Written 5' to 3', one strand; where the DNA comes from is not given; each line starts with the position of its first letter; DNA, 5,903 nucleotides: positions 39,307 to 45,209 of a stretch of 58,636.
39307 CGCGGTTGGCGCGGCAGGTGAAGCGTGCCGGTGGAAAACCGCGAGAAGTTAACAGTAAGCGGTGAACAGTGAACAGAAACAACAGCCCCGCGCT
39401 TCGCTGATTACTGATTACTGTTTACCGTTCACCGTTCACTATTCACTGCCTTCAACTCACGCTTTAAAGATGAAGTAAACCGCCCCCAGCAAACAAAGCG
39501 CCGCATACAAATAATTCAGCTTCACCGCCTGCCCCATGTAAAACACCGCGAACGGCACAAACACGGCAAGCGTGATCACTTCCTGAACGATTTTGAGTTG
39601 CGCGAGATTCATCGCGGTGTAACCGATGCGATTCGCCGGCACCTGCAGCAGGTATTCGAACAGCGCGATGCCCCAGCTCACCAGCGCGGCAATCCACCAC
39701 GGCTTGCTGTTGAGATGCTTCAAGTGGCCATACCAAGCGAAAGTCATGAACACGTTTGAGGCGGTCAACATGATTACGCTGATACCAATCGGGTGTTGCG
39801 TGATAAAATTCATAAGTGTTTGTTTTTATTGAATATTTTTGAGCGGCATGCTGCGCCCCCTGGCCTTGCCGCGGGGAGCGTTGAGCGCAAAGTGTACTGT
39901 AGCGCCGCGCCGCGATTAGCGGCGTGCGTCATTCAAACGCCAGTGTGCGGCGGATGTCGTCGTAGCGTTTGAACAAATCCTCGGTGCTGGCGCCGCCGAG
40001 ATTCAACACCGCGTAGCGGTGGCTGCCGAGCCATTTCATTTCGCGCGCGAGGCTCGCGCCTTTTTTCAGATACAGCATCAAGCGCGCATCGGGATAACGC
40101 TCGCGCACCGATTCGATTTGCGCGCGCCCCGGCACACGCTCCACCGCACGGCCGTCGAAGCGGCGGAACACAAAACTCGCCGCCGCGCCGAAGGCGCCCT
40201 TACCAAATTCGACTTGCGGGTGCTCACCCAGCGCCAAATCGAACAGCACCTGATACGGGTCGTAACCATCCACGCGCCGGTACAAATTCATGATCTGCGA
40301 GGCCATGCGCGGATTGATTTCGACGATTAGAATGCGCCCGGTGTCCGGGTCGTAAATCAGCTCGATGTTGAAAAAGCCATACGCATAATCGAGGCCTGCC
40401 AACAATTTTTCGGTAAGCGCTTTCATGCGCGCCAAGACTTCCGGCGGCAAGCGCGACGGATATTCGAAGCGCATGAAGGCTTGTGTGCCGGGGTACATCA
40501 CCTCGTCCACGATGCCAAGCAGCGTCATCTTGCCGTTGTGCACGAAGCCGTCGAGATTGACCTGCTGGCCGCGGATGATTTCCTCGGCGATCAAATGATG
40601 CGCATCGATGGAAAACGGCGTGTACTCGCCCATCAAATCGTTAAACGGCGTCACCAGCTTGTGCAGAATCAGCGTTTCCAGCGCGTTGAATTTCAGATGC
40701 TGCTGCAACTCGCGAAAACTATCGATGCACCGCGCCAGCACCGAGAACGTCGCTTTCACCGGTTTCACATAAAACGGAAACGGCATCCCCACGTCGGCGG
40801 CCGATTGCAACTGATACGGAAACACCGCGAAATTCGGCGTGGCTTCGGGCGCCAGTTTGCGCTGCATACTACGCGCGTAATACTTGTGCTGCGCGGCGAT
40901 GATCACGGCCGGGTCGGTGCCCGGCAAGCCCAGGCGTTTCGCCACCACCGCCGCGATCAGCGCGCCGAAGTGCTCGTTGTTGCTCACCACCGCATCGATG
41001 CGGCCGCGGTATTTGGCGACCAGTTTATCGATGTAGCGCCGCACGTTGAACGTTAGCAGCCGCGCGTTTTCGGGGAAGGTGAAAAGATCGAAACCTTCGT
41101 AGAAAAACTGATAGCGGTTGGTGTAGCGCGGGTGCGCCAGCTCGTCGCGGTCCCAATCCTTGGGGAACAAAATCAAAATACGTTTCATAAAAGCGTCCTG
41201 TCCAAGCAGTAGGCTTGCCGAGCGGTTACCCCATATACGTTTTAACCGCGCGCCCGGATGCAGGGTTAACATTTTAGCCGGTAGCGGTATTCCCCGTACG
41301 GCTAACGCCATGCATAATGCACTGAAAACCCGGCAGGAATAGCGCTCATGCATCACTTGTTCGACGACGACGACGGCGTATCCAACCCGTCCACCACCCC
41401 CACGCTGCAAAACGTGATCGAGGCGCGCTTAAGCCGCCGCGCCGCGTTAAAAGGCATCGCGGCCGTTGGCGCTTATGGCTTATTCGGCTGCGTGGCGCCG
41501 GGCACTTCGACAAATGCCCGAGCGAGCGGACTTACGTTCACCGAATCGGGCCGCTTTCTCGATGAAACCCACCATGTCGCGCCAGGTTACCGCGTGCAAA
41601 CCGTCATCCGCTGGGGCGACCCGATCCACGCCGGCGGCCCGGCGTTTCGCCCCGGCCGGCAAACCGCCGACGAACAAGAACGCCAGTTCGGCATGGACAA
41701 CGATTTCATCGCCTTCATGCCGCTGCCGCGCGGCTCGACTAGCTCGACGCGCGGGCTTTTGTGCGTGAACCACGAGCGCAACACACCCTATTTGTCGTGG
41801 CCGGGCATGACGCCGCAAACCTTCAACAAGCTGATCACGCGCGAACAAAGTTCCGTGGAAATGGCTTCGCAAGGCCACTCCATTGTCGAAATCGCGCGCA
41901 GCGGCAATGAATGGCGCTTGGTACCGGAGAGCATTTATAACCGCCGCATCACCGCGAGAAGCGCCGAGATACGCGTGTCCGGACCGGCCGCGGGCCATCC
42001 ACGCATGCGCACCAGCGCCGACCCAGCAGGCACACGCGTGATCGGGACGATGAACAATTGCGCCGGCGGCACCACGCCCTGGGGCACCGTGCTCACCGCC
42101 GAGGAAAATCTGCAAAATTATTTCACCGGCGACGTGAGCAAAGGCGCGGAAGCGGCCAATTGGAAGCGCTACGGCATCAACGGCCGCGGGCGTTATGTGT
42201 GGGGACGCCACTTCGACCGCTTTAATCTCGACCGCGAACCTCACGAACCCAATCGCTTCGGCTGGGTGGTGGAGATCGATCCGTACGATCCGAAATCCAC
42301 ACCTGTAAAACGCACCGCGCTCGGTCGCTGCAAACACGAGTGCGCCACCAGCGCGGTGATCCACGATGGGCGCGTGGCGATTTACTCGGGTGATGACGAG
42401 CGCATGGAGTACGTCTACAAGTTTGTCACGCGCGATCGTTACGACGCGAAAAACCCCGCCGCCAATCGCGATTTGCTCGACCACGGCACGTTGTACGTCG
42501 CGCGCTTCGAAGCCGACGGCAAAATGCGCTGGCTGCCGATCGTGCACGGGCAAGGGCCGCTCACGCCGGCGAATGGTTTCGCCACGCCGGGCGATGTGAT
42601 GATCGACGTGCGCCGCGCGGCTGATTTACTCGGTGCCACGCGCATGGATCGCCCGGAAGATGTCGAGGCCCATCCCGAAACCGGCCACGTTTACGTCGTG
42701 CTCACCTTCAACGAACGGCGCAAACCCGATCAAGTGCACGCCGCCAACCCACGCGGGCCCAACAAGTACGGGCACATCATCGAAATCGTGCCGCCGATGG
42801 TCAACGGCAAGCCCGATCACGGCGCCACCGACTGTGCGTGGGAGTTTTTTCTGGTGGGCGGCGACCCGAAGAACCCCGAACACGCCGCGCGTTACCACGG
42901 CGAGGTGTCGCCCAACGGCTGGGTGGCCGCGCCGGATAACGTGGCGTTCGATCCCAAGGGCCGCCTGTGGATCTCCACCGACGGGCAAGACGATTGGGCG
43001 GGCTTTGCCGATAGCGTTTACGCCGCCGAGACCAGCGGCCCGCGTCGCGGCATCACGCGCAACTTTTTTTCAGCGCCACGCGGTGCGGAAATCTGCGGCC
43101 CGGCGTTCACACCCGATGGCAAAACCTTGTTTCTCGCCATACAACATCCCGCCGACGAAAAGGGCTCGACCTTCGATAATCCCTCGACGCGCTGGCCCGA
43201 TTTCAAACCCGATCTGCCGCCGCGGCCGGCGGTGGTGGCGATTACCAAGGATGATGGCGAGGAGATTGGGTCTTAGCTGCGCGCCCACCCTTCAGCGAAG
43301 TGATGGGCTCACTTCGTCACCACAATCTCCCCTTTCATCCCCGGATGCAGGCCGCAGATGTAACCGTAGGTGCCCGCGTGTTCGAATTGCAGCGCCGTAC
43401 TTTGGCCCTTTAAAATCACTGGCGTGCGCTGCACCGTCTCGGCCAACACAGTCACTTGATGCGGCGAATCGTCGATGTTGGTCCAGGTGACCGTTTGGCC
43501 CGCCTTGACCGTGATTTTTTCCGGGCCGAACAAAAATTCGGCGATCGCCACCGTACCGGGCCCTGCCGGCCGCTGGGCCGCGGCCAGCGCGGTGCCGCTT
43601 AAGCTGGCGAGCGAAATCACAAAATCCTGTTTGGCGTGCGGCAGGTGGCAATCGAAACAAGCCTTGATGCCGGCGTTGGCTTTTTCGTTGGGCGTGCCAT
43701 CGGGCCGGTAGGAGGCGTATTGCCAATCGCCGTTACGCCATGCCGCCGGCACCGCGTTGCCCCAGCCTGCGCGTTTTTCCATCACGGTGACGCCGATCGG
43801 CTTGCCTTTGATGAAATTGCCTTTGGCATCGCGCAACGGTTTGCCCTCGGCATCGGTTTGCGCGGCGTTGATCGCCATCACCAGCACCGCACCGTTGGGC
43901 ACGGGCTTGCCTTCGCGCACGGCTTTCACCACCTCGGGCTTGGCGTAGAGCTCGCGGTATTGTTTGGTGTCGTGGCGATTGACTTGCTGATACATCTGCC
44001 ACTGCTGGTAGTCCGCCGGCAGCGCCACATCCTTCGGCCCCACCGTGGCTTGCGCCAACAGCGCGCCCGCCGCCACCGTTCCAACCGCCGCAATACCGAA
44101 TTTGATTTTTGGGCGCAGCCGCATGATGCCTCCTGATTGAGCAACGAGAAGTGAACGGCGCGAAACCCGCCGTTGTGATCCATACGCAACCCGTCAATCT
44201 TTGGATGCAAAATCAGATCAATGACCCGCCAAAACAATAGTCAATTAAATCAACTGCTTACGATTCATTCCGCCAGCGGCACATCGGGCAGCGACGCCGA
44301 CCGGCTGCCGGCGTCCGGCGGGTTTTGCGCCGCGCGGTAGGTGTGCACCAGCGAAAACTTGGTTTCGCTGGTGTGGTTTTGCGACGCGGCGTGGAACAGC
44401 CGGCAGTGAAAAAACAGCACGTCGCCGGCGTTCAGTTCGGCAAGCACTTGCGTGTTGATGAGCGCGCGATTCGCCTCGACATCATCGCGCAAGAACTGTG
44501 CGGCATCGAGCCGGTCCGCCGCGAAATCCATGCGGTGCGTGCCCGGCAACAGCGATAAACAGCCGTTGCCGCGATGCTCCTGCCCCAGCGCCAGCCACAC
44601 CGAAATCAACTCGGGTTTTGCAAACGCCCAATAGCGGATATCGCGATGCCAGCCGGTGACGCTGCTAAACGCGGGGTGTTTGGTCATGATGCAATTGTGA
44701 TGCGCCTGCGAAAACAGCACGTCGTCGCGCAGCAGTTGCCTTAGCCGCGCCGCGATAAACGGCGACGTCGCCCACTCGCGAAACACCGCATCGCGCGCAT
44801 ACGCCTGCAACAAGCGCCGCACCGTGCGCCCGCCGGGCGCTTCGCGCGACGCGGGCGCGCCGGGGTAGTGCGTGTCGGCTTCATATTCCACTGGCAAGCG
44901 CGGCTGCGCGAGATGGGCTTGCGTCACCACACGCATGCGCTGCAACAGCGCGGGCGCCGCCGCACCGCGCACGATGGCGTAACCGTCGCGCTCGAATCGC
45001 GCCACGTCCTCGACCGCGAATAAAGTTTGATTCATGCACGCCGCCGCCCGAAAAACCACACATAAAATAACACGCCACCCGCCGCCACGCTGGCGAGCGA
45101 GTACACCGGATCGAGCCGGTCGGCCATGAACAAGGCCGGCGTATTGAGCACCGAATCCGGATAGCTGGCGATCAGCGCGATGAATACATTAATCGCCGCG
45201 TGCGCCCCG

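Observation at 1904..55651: Recurrent ~33-bp AT-rich element (at least 12 copies in 58 kb) with an IHF-like core, placed at gene boundaries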

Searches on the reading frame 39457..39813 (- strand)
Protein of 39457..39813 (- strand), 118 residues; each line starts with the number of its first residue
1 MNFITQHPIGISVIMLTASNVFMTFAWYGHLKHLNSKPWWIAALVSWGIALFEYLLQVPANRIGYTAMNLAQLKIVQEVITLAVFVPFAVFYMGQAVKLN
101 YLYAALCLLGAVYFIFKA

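Call 57: search_protein_families(library=pfam, proteins=[window:39457-39813:-], max_evalue=0.00001)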
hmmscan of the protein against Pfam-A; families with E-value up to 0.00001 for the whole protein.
window:39457-39813:- (118 aa): 1 family
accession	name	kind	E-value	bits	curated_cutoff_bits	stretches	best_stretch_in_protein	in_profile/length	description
PF04342.18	DMT_6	-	7e-46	155.2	25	1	13-116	2-104/104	Putative member of DMT superfamily (DUF486)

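Call 67: find_encoding_contigs(protein=window:39457-39813:-, flank=3000, max_places=10)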
Protein window:39457-39813:- (118 aa): 4 contigs read that carry it; 4 places shown.
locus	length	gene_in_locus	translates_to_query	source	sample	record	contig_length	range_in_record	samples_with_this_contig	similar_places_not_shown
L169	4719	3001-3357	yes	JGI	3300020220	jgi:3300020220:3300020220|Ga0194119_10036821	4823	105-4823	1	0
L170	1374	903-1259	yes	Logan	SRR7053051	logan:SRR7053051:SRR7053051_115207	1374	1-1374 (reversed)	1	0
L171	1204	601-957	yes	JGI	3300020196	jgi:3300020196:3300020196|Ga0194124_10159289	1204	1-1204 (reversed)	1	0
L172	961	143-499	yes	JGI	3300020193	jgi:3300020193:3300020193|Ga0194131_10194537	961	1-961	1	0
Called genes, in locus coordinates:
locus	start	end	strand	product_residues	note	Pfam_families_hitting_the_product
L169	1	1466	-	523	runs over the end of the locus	?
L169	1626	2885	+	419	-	PF13535:ATP-grasp_4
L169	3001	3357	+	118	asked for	PF04342:DMT_6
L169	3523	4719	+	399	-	?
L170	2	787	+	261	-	?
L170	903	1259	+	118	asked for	PF04342:DMT_6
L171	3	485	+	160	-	?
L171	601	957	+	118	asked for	PF04342:DMT_6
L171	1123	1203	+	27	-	?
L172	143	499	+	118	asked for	PF04342:DMT_6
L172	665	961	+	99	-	?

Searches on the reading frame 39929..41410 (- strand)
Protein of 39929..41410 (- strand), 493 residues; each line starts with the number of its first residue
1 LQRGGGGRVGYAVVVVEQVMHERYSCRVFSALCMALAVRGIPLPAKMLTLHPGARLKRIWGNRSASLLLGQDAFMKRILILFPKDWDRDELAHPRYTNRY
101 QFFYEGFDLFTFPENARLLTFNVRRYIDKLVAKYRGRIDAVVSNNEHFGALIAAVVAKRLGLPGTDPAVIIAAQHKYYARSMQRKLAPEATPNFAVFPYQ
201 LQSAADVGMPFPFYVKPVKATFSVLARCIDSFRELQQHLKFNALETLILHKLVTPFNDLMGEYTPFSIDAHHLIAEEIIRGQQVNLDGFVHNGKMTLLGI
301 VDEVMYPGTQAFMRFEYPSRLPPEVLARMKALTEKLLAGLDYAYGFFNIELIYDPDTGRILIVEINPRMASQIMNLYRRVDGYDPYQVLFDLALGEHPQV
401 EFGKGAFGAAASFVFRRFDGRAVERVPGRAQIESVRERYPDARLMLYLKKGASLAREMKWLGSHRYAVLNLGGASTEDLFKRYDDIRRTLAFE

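Call 74: search_protein_families(library=pfam, proteins=[window:39929-41410:-], max_evalue=0.00001)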
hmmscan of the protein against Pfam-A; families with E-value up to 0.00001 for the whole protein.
window:39929-41410:- (493 aa): 1 family
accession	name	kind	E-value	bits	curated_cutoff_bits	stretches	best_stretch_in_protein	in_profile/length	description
PF13535.11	ATP-grasp_4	-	3.4e-11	43.5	27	1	210-372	2-156/160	ATP-grasp domain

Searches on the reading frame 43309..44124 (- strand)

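Call 74: search_protein_families(library=pfam, proteins=[window:43309-44124:-], max_evalue=0.00001)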
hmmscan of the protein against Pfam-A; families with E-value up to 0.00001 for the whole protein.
window:43309-44124:- (271 aa): 3 families
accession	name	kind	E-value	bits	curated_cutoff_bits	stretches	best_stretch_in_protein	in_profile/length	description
PF16694.10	Cytochrome_P460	-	6.7e-27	94.8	27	1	36-170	1-124/125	Cytochrome P460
PF13473.12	Cupredoxin_1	-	4.7e-13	49.5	27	1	175-269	11-104/104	Cupredoxin-like domain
PF00127.26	Copper-bind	-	1.8e-11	44.8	21.2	1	193-269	8-98/99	Copper binding proteins, plastocyanin/azurin family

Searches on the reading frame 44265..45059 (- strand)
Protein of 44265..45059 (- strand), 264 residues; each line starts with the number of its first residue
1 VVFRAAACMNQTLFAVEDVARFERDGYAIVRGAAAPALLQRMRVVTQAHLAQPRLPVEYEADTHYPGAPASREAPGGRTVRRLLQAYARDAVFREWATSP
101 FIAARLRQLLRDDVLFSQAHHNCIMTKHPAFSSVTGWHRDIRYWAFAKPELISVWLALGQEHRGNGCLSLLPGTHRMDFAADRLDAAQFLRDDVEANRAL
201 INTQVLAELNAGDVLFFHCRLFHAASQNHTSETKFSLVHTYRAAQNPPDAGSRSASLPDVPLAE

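Call 74: search_protein_families(library=pfam, proteins=[window:44265-45059:-], max_evalue=0.00001)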
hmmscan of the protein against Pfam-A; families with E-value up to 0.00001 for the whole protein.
window:44265-45059:- (264 aa): 1 family
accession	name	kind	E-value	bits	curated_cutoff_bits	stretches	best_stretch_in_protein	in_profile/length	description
PF05721.19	PhyH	-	2e-33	116.9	22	1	22-234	1-211/213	Phytanoyl-CoA dioxygenase (PhyH)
